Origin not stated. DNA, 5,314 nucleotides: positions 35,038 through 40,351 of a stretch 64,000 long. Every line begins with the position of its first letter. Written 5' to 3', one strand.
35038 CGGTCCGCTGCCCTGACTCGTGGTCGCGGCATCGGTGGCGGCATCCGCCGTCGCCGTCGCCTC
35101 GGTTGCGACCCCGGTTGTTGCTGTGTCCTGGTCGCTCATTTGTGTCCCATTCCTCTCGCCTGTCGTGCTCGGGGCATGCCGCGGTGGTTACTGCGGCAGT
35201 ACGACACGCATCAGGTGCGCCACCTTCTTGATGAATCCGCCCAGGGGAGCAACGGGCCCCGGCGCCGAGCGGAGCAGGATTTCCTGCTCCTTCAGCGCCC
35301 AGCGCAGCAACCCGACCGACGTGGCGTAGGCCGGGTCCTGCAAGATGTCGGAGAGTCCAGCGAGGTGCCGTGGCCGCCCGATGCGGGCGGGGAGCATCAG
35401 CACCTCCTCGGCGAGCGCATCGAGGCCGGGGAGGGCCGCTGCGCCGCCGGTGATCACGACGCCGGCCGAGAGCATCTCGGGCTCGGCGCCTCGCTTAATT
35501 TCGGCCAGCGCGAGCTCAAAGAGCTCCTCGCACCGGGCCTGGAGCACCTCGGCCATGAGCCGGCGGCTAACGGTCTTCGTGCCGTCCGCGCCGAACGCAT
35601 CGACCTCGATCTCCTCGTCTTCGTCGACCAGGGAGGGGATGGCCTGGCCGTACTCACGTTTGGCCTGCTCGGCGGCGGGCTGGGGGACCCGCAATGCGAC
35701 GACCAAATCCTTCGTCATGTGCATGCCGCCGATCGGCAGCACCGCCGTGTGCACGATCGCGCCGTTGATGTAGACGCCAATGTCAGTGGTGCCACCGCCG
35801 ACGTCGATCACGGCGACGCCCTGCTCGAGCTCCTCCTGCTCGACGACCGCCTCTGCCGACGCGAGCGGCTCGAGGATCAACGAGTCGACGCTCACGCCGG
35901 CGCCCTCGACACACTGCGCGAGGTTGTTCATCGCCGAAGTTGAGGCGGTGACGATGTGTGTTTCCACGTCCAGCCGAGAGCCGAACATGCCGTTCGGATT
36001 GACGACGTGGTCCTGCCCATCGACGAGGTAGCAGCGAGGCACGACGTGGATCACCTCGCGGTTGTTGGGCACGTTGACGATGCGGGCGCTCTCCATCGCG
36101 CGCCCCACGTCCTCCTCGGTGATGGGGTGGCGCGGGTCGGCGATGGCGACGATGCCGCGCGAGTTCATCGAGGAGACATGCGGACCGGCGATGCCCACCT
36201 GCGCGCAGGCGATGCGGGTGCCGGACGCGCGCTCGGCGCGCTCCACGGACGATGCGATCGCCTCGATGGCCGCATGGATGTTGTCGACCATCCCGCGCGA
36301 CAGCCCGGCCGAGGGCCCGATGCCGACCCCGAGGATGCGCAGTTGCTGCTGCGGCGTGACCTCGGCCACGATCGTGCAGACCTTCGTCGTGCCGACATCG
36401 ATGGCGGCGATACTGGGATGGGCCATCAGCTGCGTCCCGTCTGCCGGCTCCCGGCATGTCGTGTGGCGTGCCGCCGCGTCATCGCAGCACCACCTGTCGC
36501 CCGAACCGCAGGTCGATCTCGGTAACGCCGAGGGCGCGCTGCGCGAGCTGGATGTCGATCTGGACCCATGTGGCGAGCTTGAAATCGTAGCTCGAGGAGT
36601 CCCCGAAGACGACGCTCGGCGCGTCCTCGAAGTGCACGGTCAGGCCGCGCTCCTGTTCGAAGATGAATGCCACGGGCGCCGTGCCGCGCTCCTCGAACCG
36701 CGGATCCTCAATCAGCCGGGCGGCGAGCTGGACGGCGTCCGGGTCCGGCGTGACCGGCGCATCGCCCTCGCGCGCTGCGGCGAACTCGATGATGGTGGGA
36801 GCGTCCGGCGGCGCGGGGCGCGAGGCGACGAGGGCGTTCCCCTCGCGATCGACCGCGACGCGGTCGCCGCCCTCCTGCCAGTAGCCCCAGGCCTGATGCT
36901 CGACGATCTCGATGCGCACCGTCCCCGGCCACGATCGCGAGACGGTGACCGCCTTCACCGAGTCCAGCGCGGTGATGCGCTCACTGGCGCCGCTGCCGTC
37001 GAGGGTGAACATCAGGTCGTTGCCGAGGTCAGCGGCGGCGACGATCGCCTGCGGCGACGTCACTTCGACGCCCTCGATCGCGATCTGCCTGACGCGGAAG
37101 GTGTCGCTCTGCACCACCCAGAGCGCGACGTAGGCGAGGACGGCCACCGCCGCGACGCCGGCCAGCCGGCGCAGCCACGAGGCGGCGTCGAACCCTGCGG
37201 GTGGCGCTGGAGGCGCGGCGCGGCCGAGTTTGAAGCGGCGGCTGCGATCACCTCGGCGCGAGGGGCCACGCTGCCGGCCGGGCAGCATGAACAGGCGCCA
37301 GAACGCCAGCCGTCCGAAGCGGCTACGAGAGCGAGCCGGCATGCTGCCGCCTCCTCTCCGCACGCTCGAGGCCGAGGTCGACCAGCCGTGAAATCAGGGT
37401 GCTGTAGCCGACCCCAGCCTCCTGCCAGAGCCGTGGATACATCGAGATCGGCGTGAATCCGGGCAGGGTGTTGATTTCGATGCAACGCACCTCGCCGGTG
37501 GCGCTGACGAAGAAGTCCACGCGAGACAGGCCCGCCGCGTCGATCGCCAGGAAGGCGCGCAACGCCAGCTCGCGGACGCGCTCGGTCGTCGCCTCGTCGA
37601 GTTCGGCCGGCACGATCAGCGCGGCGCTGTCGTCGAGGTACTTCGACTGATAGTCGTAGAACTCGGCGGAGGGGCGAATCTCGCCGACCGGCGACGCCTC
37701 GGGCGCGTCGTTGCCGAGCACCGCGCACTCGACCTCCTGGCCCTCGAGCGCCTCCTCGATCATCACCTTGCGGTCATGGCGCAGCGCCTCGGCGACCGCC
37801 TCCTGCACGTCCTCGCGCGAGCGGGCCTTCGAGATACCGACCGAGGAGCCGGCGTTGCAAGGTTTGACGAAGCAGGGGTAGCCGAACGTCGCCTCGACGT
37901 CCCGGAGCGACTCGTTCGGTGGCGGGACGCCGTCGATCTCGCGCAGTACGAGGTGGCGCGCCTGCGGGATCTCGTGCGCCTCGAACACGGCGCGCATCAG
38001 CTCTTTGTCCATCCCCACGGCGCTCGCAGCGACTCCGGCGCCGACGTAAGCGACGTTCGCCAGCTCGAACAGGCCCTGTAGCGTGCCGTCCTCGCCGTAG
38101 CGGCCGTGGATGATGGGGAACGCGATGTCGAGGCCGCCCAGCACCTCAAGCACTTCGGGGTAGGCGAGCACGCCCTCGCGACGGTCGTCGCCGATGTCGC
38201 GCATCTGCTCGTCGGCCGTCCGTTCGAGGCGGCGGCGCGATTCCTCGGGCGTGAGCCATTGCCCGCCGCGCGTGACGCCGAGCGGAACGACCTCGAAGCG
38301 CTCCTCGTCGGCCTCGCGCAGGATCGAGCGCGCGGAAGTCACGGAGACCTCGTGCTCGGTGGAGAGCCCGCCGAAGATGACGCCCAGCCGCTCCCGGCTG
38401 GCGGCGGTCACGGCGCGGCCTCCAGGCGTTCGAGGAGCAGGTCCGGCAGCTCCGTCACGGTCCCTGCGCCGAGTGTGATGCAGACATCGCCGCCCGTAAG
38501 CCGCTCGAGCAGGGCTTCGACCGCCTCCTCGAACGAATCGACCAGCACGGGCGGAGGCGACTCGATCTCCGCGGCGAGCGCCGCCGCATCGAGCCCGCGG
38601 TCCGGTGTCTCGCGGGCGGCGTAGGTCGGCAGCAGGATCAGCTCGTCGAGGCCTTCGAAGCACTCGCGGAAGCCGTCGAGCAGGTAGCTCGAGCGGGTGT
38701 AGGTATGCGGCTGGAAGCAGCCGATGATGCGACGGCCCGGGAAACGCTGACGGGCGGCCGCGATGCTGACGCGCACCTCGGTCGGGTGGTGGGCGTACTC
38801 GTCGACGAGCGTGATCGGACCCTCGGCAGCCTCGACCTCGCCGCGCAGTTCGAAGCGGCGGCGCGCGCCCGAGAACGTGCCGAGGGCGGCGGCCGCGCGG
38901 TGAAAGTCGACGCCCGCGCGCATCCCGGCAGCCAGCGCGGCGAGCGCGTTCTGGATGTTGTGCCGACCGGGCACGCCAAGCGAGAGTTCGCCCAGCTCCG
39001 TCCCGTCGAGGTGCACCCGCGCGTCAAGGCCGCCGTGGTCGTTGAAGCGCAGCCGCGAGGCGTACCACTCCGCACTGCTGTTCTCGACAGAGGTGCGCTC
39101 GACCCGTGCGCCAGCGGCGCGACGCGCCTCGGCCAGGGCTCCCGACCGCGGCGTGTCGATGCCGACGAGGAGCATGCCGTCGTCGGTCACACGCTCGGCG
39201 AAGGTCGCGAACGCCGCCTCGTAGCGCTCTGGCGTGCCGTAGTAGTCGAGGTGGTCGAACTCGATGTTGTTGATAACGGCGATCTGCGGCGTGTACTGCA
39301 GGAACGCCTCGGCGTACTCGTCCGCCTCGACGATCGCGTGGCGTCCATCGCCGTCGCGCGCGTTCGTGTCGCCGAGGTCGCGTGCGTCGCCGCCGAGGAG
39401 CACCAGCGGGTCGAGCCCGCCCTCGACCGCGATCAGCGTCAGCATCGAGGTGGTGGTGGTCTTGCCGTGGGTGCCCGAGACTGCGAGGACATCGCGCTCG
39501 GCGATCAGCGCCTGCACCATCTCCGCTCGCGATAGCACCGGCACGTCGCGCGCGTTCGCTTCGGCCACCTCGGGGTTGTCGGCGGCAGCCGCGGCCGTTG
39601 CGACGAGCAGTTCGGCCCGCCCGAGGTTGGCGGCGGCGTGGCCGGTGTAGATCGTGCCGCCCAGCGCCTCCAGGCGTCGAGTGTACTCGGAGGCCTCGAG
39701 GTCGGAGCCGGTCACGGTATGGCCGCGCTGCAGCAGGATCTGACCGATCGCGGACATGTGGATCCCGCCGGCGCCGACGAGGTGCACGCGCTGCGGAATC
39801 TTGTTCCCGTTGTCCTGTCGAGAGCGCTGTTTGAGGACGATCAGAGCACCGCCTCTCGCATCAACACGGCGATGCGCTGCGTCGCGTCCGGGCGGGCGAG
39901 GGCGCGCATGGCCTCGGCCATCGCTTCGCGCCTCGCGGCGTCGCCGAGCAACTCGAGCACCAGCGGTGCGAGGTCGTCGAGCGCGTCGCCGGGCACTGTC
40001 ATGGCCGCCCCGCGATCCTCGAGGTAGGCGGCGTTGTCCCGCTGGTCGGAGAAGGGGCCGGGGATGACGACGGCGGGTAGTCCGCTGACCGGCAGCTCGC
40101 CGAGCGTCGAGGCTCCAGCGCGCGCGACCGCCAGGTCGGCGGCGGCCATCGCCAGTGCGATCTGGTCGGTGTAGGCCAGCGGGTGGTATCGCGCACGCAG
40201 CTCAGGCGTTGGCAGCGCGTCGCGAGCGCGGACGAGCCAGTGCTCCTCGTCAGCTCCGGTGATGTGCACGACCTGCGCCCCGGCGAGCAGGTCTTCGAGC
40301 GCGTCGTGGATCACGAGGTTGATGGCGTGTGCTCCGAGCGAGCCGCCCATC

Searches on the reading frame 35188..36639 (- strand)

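Call 50: search_protein_families(library=pfam, proteins=[window:35188-36639:-], max_evalue=0.00001)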
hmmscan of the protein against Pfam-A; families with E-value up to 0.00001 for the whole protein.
window:35188-36639:- (483 aa): 5 families
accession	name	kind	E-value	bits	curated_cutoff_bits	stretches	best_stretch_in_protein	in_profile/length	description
PF14450.12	FtsA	-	2.1e-44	151.4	31.8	2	276-443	1-127/127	Cell division protein FtsA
PF02491.25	SHS2_FTSA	-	5.7e-26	91.1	25.4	1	152-231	1-79/79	SHS2 domain inserted in FTSA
PF06723.19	MreB_Mbl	-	6.9e-13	48.6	27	1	241-421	113-304/327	MreB/Mbl protein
PF11104.14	PilM_2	-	2e-08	34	27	0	236-329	137-236/340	Type IV pilus assembly protein PilM;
PF06277.17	EutA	-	3.7e-06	26.5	27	1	244-312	116-182/475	Ethanolamine utilisation protein EutA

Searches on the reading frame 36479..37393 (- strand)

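Call 50: search_protein_families(library=pfam, proteins=[window:36479-37393:-], max_evalue=0.00001)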
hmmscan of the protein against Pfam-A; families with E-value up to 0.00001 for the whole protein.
window:36479-37393:- (304 aa): 1 family
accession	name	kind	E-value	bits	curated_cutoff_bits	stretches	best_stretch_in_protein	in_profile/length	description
PF08478.15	POTRA_1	-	7.7e-13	49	23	1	99-166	1-69/69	POTRA domain, FtsQ-type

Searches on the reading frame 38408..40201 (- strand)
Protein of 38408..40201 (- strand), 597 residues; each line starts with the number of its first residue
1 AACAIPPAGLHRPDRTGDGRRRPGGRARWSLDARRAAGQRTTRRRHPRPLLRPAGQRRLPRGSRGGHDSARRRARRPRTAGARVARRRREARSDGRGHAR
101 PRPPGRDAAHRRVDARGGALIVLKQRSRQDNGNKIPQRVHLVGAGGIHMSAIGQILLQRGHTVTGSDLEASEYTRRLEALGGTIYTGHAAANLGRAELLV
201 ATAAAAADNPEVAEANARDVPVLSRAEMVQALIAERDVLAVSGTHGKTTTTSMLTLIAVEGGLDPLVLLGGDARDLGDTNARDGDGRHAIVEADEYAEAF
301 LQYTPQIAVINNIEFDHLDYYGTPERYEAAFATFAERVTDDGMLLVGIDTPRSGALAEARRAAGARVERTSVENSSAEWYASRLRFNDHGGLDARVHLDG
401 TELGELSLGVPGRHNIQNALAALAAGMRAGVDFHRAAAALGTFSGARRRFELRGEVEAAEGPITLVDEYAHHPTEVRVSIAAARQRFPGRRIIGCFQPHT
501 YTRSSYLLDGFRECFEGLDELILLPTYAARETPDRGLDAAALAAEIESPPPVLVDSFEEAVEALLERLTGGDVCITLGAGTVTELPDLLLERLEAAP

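Call 50: search_protein_families(library=pfam, proteins=[window:38408-40201:-], max_evalue=0.00001)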
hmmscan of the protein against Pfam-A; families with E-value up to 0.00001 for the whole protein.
window:38408-40201:- (597 aa): 3 families
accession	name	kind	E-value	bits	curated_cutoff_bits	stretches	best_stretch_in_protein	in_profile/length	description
PF08245.18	Mur_ligase_M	-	4.2e-27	95.8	24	1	241-425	1-199/200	Mur ligase middle domain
PF01225.30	Mur_ligase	-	1.2e-23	83.7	21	1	139-235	2-93/95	Mur ligase family, catalytic domain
PF02875.26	Mur_ligase_C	-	8.6e-19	69.1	28.4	1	448-580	1-127/127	Mur ligase, glutamate ligase domain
